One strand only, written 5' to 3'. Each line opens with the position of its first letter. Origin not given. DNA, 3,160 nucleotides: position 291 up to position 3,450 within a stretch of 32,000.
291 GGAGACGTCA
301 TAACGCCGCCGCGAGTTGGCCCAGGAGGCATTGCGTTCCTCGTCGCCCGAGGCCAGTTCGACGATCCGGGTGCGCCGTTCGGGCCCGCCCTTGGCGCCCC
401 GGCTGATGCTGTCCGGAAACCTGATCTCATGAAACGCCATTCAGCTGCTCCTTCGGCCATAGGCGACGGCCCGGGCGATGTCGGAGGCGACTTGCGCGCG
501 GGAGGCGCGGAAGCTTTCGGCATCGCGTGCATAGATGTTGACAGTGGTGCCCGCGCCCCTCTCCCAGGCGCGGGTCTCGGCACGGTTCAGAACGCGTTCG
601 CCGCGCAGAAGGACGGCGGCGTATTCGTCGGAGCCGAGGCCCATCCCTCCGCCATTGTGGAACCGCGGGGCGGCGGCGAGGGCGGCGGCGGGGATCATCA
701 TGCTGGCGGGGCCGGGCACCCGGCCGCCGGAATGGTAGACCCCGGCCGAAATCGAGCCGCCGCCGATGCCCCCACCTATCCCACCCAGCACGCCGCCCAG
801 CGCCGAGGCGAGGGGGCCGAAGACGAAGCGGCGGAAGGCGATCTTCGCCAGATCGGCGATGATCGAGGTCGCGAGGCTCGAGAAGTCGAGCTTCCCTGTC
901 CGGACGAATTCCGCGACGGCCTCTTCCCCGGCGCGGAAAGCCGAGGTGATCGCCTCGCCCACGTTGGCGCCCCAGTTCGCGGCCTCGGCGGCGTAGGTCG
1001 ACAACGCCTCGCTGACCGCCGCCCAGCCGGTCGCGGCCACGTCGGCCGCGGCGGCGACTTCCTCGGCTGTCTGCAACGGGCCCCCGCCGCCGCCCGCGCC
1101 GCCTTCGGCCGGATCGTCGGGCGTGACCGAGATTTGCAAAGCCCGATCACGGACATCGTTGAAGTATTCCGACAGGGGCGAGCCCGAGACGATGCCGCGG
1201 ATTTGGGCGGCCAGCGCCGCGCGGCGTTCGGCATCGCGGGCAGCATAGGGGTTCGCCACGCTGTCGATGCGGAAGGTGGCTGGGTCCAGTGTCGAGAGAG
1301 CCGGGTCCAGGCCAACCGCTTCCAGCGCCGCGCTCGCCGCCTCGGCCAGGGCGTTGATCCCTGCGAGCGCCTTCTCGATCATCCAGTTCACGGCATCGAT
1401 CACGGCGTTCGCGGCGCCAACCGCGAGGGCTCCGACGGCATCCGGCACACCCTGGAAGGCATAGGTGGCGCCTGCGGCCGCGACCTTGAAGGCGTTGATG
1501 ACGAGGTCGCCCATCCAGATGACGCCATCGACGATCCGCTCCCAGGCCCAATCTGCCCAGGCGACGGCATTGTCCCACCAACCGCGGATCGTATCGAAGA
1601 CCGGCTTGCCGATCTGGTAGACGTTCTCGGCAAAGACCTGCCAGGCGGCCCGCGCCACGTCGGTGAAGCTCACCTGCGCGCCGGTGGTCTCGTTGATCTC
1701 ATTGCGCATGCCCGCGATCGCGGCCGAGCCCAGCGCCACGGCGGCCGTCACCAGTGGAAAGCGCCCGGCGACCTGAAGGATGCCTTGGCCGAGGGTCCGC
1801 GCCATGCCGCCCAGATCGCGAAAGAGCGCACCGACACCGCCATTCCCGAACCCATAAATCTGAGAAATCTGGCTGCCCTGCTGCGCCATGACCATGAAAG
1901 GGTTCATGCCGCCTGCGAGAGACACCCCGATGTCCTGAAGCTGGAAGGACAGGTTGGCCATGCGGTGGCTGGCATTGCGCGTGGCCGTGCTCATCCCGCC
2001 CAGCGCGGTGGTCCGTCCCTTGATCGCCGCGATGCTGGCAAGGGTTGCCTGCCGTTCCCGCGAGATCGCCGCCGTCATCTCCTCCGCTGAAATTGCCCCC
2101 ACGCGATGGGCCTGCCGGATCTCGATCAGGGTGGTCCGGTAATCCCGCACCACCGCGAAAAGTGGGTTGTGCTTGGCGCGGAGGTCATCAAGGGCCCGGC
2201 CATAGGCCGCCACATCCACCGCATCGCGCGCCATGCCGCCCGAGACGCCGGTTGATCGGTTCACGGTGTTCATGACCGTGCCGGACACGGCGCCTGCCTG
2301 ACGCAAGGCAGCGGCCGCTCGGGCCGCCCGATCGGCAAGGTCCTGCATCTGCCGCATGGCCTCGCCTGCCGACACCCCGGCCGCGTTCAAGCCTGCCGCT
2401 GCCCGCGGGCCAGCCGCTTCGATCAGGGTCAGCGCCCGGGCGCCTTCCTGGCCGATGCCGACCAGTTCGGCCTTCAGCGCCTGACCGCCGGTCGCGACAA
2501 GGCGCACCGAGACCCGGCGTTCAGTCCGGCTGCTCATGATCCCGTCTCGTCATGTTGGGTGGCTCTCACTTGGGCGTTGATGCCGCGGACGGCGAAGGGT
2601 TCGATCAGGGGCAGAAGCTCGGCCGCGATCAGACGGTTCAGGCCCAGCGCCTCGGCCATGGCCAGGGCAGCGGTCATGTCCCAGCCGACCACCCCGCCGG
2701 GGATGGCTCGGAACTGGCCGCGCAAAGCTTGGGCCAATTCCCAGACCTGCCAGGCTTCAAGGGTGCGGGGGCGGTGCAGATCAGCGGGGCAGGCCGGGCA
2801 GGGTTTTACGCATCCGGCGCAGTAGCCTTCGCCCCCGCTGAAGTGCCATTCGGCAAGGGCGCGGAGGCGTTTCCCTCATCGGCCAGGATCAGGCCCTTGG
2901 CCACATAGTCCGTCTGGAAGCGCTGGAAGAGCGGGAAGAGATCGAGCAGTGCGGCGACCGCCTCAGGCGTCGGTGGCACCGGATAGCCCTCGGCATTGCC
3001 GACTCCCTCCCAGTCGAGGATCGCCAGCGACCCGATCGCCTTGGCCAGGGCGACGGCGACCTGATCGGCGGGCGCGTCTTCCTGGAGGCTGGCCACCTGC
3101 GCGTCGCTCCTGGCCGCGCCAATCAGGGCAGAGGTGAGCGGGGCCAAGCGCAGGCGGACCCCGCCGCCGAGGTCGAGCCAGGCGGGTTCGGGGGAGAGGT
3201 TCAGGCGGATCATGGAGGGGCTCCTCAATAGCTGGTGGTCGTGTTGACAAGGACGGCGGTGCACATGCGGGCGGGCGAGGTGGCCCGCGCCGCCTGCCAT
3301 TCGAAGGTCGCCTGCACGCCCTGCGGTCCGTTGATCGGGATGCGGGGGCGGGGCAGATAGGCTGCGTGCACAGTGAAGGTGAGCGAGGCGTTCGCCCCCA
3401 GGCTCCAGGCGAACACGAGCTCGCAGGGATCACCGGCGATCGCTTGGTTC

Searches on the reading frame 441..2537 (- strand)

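Call 11: search_protein_families(library=phrogs, proteins=[window:441-2537:-], max_evalue=0.001)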
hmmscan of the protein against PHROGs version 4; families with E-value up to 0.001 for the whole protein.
window:441-2537:- (698 aa): 20 families
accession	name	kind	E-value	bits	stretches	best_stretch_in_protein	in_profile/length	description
phrog_20862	-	unknown function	0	1580.5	1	1-698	1-698/698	-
phrog_24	-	tail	7.4e-27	94.9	2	494-670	832-974/1151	tail length tape measure protein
phrog_1716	-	tail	1.1e-19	71.4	1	490-630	691-839/943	tail length tape measure protein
phrog_25241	-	tail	1.7e-18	67.6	1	177-300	88-206/810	tail length tape measure protein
phrog_339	-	tail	4.9e-18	65.8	1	497-663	879-1032/1123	tail length tape measure protein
phrog_8892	-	tail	4.2e-17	63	1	50-276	9-162/752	tail length tape measure protein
phrog_8462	-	tail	1.7e-15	57.8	1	9-696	2-671/672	tail length tape measure protein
phrog_19914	-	tail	9.8e-15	54.8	1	50-238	25-206/946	tail length tape measure protein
phrog_2335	-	tail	1.8e-11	43.7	1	493-663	1291-1483/1536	tail length tape measure protein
phrog_19487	-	tail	1.5e-10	41.1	1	70-284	28-222/1147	tail length tape measure protein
phrog_16384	-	unknown function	2.4e-10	41.4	1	505-606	218-320/463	-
phrog_38390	-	tail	1.3e-09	37.7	1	526-696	868-1027/1029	tail length tape measure protein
phrog_6747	-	tail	3.6e-09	37.3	1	493-584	171-262/390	tail length tape measure protein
phrog_23940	-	tail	2e-08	34.8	1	507-656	182-320/353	tail length tape measure protein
phrog_20313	-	unknown function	2.1e-06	27.6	1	511-584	107-180/478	-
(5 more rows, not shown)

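Call 12: search_protein_families(library=pfam, proteins=[window:441-2537:-], max_evalue=0.001)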
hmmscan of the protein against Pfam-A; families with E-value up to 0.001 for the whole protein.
window:441-2537:- (698 aa): 2 families
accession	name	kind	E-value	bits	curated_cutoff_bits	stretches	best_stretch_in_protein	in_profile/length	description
PF09718.15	Tape_meas_lam_C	-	3.4e-24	85.1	23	1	505-577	3-76/76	Lambda phage tail tape-measure protein (Tape_meas_lam_C)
PF06791.18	TMP_2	-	6.9e-14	52.5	30.2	1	183-277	7-94/208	Prophage tail length tape measure protein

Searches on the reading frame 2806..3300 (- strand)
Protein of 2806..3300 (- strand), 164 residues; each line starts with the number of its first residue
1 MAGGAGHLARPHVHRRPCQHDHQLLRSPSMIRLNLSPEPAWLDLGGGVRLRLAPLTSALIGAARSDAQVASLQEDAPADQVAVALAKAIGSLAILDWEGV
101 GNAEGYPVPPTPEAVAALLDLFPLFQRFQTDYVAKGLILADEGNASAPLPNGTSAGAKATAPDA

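Call 11: search_protein_families(library=phrogs, proteins=[window:2806-3300:-], max_evalue=0.001)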
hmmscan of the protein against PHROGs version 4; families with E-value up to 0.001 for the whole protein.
window:2806-3300:- (164 aa): 1 family
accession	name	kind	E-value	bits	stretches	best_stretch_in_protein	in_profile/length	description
phrog_313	-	tail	5.3e-25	89.5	1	30-163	12-162/258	Tail assembly chaperone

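Call 12: search_protein_families(library=pfam, proteins=[window:2806-3300:-], max_evalue=0.001)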
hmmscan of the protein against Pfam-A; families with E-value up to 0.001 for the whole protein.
window:2806-3300:- (164 aa): 0 families
